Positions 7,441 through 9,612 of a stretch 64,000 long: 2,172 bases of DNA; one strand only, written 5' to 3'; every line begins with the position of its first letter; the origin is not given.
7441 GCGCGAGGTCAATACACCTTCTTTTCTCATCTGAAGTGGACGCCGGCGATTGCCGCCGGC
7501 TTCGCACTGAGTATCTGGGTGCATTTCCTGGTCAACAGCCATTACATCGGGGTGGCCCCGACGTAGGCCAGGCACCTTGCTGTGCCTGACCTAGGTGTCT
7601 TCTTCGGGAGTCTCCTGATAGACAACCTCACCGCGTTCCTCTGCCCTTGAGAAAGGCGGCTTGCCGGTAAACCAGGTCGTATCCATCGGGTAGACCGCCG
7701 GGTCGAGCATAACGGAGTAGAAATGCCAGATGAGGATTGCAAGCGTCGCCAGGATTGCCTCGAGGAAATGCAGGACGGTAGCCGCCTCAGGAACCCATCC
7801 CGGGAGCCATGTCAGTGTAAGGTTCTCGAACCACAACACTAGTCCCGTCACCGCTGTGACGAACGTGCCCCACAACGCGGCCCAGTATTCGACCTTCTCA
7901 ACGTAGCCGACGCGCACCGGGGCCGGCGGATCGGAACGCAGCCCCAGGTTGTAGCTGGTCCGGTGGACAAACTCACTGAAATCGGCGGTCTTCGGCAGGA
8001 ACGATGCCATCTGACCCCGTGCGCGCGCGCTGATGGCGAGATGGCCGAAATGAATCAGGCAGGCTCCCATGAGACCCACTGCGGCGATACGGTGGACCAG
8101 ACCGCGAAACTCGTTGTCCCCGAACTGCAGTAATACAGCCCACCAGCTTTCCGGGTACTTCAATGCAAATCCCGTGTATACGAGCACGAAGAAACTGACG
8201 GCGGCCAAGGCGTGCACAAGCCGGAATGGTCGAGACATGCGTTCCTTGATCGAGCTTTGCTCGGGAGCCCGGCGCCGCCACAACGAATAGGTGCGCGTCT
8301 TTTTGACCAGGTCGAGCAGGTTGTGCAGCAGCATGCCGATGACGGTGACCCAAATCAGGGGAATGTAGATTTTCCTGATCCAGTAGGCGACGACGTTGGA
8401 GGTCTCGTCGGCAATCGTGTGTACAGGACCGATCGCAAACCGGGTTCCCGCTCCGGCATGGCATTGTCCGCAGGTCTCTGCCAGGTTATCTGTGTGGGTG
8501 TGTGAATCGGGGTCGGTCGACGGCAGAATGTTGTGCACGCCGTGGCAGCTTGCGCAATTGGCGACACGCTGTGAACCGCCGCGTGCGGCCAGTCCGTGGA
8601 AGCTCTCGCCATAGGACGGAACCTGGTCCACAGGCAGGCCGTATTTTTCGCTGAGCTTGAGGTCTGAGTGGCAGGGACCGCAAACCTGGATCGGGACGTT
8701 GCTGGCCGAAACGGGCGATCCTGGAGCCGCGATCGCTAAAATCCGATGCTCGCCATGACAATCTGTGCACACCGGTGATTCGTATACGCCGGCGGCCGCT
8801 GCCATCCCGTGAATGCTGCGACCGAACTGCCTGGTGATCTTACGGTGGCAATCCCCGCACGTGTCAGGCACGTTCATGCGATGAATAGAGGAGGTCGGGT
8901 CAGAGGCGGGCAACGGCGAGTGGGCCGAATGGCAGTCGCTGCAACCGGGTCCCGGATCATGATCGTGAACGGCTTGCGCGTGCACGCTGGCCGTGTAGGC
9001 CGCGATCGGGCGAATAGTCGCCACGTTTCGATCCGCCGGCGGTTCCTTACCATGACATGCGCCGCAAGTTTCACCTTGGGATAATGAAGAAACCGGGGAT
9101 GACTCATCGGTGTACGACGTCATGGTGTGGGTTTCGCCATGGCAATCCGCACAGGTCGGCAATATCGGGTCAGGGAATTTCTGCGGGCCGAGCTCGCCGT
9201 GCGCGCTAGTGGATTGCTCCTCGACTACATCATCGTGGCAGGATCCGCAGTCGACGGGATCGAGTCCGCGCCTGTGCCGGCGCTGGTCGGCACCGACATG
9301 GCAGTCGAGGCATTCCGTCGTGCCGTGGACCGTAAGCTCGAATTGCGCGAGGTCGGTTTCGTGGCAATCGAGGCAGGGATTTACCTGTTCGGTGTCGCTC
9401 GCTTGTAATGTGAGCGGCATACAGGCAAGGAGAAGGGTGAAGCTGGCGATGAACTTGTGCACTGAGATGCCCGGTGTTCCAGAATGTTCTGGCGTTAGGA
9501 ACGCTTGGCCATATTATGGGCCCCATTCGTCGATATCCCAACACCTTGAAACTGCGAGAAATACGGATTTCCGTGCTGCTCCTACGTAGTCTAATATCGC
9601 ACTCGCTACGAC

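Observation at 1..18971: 19-kb respiratory island with about 50 c-heme motifs and four quinone-coupling modules: a hybrid of Shewanella-type and Geobacter-type electron-conduit parts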

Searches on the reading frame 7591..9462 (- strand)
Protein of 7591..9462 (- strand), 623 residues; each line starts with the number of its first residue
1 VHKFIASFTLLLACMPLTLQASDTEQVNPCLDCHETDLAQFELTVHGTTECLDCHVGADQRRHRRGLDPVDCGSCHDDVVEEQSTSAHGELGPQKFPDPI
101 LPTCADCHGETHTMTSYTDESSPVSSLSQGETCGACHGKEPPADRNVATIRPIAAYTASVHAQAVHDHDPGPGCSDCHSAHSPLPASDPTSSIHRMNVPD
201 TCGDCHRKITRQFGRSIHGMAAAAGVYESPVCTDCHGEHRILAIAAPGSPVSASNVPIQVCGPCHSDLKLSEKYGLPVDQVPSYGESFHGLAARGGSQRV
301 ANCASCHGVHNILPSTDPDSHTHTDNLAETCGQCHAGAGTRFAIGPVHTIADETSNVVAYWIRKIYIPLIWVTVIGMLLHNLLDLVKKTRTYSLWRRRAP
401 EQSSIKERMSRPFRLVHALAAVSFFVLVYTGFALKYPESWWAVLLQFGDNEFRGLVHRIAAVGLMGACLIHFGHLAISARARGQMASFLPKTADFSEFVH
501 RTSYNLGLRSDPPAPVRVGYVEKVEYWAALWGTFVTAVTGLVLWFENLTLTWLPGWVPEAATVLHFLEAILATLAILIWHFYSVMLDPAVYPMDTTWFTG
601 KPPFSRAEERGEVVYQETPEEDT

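Call 7: search_protein_families(library=pfam, proteins=[window:7591-9462:-], max_evalue=0.01)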
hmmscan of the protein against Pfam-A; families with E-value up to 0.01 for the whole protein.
window:7591-9462:- (623 aa): 6 families
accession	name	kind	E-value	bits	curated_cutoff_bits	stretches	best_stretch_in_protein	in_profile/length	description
PF14522.11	Cytochrome_C7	-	2.6e-17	62.8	24.8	2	103-141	15-52/67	Cytochrome c7 and related cytochrome c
PF14537.11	Cytochrom_c3_2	-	1.6e-11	45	25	3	173-266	8-79/79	Cytochrome c3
PF01292.26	Ni_hydr_CYTB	-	1.5e-10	41.6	30.1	1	408-587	1-165/179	Prokaryotic cytochrome b561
PF09699.15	Paired_CXXCH_1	-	3.9e-06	26.9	20.6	0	173-208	8-38/41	Doubled CXXCH motif (Paired_CXXCH_1)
PF02085.21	Cytochrom_CIII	-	5.7e-06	27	22.9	1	22-76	41-101/101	Class III cytochrome C family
PF14358.11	DUF4405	-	0.0001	23.2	26.7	1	416-473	2-63/66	Domain of unknown function (DUF4405)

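Call 9: search_protein_families(library=ncbifam, proteins=[window:7591-9462:-], max_evalue=0.01)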
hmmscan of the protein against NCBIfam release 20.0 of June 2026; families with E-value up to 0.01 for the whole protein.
window:7591-9462:- (623 aa): 4 families
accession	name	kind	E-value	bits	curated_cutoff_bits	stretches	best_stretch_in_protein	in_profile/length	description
TIGR04257.1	nanowire_3heme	domain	4.2e-13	49.2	40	2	103-139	25-60/75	c(7)-type cytochrome triheme domain-containing protein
TIGR01583.1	formate-DH-gamm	equivalog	3.7e-08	33.6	115.85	1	408-583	4-168/204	formate dehydrogenase subunit gamma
TIGR02125.1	CytB-hydogenase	equivalog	3.4e-05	23.4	121.5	1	410-557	4-153/212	Ni/Fe-hydrogenase, b-type cytochrome subunit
NF008659.0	PRK11659.1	equivalog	0.0011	18.7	184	0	103-240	48-171/188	cytochrome c nitrite reductase pentaheme subunit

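Call 27: search_solved_structures(query=window:7591-9462:-, max_evalue=0.01)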
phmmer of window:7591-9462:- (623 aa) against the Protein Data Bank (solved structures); distinct sequences matched with E-value up to 0.01: 1.
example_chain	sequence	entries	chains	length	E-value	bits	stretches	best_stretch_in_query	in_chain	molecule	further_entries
3oue_A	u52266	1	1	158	0.0012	20.5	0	68-139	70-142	Cytochrome c family protein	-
